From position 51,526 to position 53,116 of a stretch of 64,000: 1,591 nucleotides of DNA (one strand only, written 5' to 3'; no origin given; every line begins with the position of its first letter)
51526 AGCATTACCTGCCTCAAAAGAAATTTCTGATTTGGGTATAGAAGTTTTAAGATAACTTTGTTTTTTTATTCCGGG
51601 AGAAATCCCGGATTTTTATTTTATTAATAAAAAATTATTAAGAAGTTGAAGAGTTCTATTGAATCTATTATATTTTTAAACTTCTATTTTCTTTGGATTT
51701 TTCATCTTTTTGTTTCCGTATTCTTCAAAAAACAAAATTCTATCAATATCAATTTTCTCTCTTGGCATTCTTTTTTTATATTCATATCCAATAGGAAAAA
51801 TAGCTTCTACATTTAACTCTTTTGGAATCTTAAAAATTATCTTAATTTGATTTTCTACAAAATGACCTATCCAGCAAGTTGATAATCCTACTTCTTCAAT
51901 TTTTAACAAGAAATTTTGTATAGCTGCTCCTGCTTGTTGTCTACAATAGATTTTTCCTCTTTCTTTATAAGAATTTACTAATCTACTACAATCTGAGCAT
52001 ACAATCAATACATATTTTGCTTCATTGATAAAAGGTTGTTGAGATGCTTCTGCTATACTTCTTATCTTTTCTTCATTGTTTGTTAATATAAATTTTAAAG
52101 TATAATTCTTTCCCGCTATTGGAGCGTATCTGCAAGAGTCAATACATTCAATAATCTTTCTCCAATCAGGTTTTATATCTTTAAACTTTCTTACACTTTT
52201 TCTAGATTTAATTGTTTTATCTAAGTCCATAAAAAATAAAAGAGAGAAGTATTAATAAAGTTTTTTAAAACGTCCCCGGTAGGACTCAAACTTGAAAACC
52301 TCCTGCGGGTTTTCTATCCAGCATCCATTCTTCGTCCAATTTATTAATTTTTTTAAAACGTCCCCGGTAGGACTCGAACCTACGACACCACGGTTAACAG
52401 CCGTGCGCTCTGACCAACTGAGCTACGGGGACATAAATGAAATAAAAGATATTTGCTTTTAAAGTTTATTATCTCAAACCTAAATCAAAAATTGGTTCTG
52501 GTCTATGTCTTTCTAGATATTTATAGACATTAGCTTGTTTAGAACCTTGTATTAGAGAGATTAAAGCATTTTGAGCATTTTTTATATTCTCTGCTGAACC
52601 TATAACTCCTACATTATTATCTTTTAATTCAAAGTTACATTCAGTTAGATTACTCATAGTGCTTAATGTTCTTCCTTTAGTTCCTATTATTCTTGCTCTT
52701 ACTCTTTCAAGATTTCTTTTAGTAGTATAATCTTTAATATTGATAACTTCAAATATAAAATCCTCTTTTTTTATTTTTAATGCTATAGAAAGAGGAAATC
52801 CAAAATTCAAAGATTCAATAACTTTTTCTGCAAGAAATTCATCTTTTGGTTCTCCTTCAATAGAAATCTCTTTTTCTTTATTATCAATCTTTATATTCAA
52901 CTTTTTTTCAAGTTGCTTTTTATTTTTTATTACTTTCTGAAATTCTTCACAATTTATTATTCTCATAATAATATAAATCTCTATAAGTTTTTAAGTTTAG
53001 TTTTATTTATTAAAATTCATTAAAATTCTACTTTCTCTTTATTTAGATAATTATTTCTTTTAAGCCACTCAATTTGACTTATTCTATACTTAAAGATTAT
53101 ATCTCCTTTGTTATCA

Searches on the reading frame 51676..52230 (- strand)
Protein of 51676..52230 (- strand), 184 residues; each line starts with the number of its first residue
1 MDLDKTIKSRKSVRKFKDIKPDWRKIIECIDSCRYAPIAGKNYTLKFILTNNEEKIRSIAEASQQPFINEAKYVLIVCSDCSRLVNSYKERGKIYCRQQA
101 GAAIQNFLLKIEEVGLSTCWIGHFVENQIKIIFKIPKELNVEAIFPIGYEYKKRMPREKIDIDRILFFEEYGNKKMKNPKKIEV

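Call 17: find_encoding_contigs(protein=window:51676-52230:-, flank=10000, max_places=10)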
Protein window:51676-52230:- (184 aa): 8 contigs read that carry it; 6 places shown.
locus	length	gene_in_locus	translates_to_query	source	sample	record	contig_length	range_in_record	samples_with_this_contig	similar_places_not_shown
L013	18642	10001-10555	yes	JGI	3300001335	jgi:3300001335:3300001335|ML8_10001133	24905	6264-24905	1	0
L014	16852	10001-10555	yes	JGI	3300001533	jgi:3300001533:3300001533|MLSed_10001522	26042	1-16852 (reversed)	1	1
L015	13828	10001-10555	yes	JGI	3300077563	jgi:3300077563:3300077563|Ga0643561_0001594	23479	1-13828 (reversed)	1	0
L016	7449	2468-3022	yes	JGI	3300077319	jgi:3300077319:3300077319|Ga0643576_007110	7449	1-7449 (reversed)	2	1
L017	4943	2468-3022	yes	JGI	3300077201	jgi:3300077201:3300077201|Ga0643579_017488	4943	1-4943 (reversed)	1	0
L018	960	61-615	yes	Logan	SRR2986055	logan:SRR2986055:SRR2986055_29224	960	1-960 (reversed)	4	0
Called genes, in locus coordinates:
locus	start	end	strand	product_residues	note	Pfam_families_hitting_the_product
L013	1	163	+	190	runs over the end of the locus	PF00827:Ribosomal_L15e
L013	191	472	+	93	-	PF22277:EncFtn-like (weak), PF02915:Rubrerythrin, PF09537:DUF2383 (faint)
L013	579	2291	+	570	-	PF04675:DNA_ligase_A_N, PF01068:DNA_ligase_A_M, PF04679:DNA_ligase_A_C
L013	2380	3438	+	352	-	PF09997:DUF2238 (weak), PF04326:SLFN_AlbA_2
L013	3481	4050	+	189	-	PF00352:TBP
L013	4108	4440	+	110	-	-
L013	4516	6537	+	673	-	PF17207:MCM_OB, PF00493:MCM, PF07726:AAA_3 (faint), PF01078:Mg_chelatase (weak), PF17855:MCM_lid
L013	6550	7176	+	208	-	PF01336:tRNA_anti-codon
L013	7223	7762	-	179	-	-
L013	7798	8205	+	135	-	PF01873:eIF-5_eIF-2B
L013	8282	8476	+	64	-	PF18930:DUF5679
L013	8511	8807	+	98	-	PF04242:DUF424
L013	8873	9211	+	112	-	PF01176:eIF-1a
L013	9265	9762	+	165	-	PF00013:KH_1 (faint), PF21800:KH_KRR1_2nd, PF22891:KH_PNO1_2nd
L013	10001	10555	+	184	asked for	PF14512:TM1586_NiRdase, PF00881:Nitroreductase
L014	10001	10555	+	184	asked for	PF14512:TM1586_NiRdase, PF00881:Nitroreductase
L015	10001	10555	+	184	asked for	PF14512:TM1586_NiRdase, PF00881:Nitroreductase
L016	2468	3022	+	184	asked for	PF14512:TM1586_NiRdase, PF00881:Nitroreductase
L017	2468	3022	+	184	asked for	PF14512:TM1586_NiRdase, PF00881:Nitroreductase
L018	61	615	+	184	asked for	PF14512:TM1586_NiRdase, PF00881:Nitroreductase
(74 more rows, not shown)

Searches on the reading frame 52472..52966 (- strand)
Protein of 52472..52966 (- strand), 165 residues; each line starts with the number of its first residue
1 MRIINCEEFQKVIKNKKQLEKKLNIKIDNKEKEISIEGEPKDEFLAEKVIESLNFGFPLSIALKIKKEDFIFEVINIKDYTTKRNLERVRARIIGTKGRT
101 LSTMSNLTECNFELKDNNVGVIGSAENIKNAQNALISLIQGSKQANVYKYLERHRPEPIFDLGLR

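Call 64: find_homologous_proteins(query=window:52472-52966:-, max_evalue=1e-30)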
Query window:52472-52966:- (165 aa): 855 proteins with E <= 1e-30 among 1008 candidates; the best 120 are listed.
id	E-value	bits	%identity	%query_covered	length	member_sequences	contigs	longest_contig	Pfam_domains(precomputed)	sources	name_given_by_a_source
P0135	6.3e-99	346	100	100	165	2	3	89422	PF21800.5,PF00013.36,PF22891.3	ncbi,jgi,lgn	jgi:ribosomal RNA assembly protein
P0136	3.7e-65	236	63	100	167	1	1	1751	PF21800.5,PF00013.36,PF22891.3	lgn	-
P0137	7.5e-65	235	65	100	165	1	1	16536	PF21800.5,PF00013.36,PF22891.3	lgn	-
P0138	1.3e-64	235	64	100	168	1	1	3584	PF21800.5,PF00013.36,PF22891.3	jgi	-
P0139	2.4e-64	234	64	100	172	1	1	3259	PF21800.5,PF00013.36,PF22891.3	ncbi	-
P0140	2.4e-64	234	64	100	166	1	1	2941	PF21800.5,PF00013.36,PF22891.3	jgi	-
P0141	2.9e-64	233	64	100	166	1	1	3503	PF21800.5,PF00013.36,PF22891.3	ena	-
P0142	4.3e-64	233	65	100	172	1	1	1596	PF21800.5,PF22891.3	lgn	-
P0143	1.2e-63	231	64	100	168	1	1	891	PF21800.5,PF00013.36,PF22891.3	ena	-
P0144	2.3e-63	230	62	100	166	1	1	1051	PF21800.5,PF00013.36,PF22891.3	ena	-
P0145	2.7e-63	230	66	100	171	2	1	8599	PF21800.5,PF00013.36,PF22891.3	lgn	-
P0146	4.4e-63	230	64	100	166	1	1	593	PF21800.5,PF00013.36,PF22891.3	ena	-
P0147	5.1e-63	229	64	100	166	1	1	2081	PF21800.5,PF00013.36,PF22891.3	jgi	-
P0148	5.4e-63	229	61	100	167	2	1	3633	PF21800.5,PF00013.36,PF22891.3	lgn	-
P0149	5.8e-63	229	62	100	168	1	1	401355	PF21800.5,PF00013.36,PF22891.3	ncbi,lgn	-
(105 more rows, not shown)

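Call 65: find_encoding_contigs(protein=P0138, flank=4000, max_places=2)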
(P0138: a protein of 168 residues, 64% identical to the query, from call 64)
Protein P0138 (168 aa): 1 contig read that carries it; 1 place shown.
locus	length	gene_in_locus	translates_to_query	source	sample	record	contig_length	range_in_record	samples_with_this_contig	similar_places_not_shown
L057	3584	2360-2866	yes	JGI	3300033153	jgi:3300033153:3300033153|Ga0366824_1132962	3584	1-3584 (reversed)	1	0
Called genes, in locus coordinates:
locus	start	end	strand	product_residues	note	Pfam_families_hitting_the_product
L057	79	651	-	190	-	-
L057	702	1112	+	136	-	PF01873:eIF-5_eIF-2B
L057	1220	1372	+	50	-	PF18930:DUF5679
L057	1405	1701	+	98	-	PF04242:DUF424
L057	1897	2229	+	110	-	PF01176:eIF-1a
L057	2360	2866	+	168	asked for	PF00013:KH_1 (faint), PF21800:KH_KRR1_2nd, PF22891:KH_PNO1_2nd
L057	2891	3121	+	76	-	-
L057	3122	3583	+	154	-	?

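Call 66: find_encoding_contigs(protein=P0137, flank=4000, max_places=1)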
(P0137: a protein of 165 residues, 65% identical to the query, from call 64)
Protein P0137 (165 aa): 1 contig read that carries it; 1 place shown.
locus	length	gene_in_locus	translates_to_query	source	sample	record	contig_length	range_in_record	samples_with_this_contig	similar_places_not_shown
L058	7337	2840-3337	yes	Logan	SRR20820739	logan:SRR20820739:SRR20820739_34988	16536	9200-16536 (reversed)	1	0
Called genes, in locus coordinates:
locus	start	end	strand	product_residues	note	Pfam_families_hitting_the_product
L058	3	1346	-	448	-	?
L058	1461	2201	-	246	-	PF01978:TrmB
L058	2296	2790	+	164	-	-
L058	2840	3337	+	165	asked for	PF21800:KH_KRR1_2nd, PF22891:KH_PNO1_2nd, PF00013:KH_1 (weak)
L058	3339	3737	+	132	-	-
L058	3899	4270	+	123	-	-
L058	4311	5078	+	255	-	PF03848:TehB, PF13489:Methyltransf_23, PF01209:Ubie_methyltran, PF13847:Methyltransf_31, PF08241:Methyltransf_11, PF08242:Methyltransf_12, PF13649:Methyltransf_25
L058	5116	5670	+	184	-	PF14512:TM1586_NiRdase, PF00881:Nitroreductase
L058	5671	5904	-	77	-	-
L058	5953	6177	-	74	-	-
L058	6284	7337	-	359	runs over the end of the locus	PF00091:Tubulin, PF12327:FtsZ_C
